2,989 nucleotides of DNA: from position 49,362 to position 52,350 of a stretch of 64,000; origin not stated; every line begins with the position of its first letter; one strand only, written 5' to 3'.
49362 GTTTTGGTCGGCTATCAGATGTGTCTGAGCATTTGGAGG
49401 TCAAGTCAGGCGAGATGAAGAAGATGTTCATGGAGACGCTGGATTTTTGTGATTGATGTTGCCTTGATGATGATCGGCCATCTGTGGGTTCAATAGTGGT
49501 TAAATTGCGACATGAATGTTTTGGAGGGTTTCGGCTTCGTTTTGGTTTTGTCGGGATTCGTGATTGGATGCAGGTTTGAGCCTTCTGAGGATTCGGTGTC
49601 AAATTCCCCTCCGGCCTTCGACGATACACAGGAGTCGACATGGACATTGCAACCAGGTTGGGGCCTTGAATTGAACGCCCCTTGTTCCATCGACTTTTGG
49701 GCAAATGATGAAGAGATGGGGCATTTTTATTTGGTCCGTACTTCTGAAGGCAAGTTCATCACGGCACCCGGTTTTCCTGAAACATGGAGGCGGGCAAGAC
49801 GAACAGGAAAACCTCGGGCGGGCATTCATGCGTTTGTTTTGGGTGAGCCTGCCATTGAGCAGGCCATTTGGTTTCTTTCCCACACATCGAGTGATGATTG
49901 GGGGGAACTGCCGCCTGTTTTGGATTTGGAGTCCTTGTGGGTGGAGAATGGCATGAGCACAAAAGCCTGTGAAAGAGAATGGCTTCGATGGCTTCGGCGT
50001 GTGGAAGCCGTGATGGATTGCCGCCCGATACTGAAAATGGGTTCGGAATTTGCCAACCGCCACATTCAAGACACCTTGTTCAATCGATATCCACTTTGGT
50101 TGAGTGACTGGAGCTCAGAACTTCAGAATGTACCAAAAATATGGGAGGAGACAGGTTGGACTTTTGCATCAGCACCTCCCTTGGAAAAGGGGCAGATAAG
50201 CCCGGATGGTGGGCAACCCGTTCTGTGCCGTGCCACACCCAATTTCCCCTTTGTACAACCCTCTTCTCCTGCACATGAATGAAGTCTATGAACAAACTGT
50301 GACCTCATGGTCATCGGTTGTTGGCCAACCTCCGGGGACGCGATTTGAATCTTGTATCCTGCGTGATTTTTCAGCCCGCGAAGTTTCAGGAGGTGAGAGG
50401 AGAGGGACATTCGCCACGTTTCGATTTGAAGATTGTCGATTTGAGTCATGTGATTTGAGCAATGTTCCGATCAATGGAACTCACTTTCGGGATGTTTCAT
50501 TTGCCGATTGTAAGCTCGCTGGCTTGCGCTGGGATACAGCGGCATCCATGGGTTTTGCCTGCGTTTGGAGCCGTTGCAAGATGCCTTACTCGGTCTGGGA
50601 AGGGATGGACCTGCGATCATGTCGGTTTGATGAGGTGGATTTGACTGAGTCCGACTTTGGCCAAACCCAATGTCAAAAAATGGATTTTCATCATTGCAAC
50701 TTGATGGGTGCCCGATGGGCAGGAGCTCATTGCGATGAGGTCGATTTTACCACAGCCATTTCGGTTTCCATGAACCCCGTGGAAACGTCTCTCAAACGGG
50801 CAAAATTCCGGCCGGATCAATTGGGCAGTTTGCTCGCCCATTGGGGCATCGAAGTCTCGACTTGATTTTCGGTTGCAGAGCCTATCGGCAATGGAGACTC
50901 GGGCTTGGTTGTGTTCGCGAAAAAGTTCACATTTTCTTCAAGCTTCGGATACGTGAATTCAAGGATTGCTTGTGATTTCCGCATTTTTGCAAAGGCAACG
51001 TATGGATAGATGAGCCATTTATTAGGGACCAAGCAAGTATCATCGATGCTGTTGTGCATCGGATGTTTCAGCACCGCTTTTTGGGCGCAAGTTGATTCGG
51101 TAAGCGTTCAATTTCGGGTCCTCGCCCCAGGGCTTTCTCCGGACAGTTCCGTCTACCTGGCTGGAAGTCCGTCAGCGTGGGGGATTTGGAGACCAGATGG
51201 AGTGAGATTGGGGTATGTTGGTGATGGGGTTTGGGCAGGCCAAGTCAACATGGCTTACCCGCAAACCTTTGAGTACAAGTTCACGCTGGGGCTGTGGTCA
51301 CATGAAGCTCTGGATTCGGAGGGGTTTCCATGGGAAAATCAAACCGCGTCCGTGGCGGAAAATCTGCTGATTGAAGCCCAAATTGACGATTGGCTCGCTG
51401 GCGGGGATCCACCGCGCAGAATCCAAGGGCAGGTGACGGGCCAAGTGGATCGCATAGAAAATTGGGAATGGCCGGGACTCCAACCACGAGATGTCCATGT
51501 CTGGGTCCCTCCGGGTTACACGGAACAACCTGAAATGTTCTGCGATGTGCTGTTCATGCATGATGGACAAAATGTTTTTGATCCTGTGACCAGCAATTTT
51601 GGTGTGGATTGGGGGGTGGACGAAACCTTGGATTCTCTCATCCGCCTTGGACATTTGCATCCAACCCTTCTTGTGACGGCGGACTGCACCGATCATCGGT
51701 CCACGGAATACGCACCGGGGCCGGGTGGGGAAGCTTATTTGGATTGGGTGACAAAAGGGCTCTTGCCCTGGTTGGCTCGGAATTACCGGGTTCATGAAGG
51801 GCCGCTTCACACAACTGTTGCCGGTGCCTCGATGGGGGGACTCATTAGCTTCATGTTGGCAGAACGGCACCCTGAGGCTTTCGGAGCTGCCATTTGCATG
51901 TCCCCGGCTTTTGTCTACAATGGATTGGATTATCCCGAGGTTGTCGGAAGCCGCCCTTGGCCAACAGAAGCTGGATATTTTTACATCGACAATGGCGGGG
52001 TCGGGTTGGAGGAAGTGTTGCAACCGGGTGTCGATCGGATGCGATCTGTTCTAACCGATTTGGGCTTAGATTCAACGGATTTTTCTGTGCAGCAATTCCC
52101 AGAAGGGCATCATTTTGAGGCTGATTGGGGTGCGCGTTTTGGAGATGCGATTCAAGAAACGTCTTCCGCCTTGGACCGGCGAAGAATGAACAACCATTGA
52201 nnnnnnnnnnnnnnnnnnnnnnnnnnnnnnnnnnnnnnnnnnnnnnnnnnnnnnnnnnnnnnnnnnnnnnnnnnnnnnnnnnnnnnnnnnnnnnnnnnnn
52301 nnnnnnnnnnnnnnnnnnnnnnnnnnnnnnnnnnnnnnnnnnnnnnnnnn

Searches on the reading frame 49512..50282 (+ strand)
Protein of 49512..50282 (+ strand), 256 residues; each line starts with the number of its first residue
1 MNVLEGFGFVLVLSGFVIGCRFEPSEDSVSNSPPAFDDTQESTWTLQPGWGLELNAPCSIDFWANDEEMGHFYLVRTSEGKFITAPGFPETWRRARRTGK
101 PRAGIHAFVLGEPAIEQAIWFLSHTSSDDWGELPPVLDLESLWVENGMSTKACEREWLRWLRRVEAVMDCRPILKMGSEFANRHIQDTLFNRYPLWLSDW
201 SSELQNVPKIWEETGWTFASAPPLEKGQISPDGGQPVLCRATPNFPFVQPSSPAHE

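Call 27: search_protein_families(library=pfam, proteins=[window:49512-50282:+], max_evalue=0.0001)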
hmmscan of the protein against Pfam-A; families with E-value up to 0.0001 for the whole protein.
window:49512-50282:+ (256 aa): 1 family
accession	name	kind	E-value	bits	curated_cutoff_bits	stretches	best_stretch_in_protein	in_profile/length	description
PF01183.26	Glyco_hydro_25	-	1.7e-16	61.5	27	1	60-219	10-172/180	Glycosyl hydrolases family 25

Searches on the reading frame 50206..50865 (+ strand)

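Call 27: search_protein_families(library=pfam, proteins=[window:50206-50865:+], max_evalue=0.0001)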
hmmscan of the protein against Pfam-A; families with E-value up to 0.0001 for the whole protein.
window:50206-50865:+ (219 aa): 3 families
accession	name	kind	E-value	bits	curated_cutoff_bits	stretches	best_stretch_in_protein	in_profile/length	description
PF13599.13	Pentapeptide_4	-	1.5e-19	70.3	38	2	73-151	2-78/78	Pentapeptide repeat region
PF00805.28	Pentapeptide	-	1.7e-11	43.9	20.2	0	123-151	10-38/40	Pentapeptide repeats (8 copies)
PF13576.12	Pentapeptide_3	-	1.1e-06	29.2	27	0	138-184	3-47/48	Pentapeptide repeats (9 copies)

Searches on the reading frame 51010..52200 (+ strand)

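Call 27: search_protein_families(library=pfam, proteins=[window:51010-52200:+], max_evalue=0.0001)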
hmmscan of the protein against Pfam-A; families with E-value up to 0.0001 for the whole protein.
window:51010-52200:+ (396 aa): 3 families
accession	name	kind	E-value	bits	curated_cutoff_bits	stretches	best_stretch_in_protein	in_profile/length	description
PF00756.26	Esterase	-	5.1e-22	79.3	22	1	159-320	7-160/251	Putative esterase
PF00686.25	CBM_20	-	4.5e-06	26.8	23.3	1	31-93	2-68/97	Starch binding domain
PF12146.15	Hydrolase_4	-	2.3e-05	24.3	27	1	267-304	77-114/239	Serine aminopeptidase, S33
